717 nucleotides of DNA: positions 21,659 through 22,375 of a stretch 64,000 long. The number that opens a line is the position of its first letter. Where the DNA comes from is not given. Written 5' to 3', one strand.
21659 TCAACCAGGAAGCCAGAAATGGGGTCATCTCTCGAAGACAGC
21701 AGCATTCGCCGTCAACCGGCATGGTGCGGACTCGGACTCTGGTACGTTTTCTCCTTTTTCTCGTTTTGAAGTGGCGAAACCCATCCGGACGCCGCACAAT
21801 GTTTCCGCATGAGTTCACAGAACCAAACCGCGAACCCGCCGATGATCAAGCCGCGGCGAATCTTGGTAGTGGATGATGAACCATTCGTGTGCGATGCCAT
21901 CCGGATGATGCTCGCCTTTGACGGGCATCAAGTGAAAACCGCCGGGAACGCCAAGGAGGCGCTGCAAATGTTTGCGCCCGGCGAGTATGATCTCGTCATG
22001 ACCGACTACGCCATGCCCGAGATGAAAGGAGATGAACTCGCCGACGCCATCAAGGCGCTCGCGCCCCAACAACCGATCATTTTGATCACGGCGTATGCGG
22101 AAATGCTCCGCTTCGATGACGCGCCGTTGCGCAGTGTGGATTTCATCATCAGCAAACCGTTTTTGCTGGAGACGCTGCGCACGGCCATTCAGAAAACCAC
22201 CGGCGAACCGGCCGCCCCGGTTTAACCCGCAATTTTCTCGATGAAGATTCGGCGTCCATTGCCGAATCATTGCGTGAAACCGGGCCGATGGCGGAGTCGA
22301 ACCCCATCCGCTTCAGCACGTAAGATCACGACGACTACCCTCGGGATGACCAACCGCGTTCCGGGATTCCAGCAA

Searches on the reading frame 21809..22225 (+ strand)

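Call 5: search_protein_families(library=ncbifam, proteins=[window:21809-22225:+], max_evalue=0.01)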
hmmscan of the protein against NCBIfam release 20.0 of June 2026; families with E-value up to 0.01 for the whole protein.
window:21809-22225:+ (138 aa): 95 families (the best 25 are shown)
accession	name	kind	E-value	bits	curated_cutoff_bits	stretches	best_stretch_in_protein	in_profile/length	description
NF008469.0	PRK11361.1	equivalog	3.2e-19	69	714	1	15-130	4-119/461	acetoacetate metabolism transcriptional regulator AtoC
NF053512.1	nitric_RR_NosR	exception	6.1e-18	65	400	1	18-127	1-111/422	response regulator c-di-GMP phosphodiesterase, NosR family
NF046022.1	RespRegCpdRBruc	equivalog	4.2e-16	59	180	1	17-129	3-115/120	cell cycle two-component system response regulator CpdR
NF053854.1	RespRegPhoBBctds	equivalog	9.9e-16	57.8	270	1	18-126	1-110/225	two-component system response regulator PhoB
NF006900.1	PRK09390.1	equivalog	2.8e-15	56.4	255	1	15-130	4-119/203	response regulator FixJ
NF011695.0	PRK15115.1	equivalog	3.3e-14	52.5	763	1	14-130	5-121/445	two-component system response regulator GlrR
NF008099.0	PRK10841.1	equivalog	3.9e-14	51.4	920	1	17-128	826-937/949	two-component system sensor histidine kinase RcsC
NF008302.0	PRK11091.1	equivalog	6e-14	51.2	838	1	13-131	523-643/779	aerobic respiration two-component sensor histidine kinase ArcB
NF052573.1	HisKinEspAMyxo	equivalog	6.3e-14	50.9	1400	1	16-131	633-750/755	serine histidine kinase EspA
TIGR01818.1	ntrC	equivalog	6.7e-14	51.5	558.6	1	18-133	1-116/463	nitrogen regulation protein NR(I)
NF006623.1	PRK09191.1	subfamily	7.4e-14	52.1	240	1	17-129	139-250/258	PhyR family response regulator anti-anti-sigma factor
NF007969.0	PRK10693.1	equivalog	9.9e-14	51.1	329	1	16-118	8-110/337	two-component system response regulator RssB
NF011874.0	PRK15347.1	equivalog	1.9e-13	49.4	852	1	17-130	692-809/921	two component system sensor kinase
TIGR02956.1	TMAO_torS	equivalog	2e-13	49.3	676.5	1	5-130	691-819/967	TMAO reductase system sensor histidine kinase/response regulator TorS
NF010076.0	PRK13557.1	subfamily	4e-13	48.6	631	1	16-127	416-529/540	histidine kinase famiy protein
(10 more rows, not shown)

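Call 6: search_protein_families(library=pfam, proteins=[window:21809-22225:+], max_evalue=0.01)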
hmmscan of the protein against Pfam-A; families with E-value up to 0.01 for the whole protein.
window:21809-22225:+ (138 aa): 1 family
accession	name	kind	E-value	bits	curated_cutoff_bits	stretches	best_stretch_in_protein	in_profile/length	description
PF00072.30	Response_reg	-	6.1e-22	78.3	30.2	1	18-128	1-111/111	Response regulator receiver domain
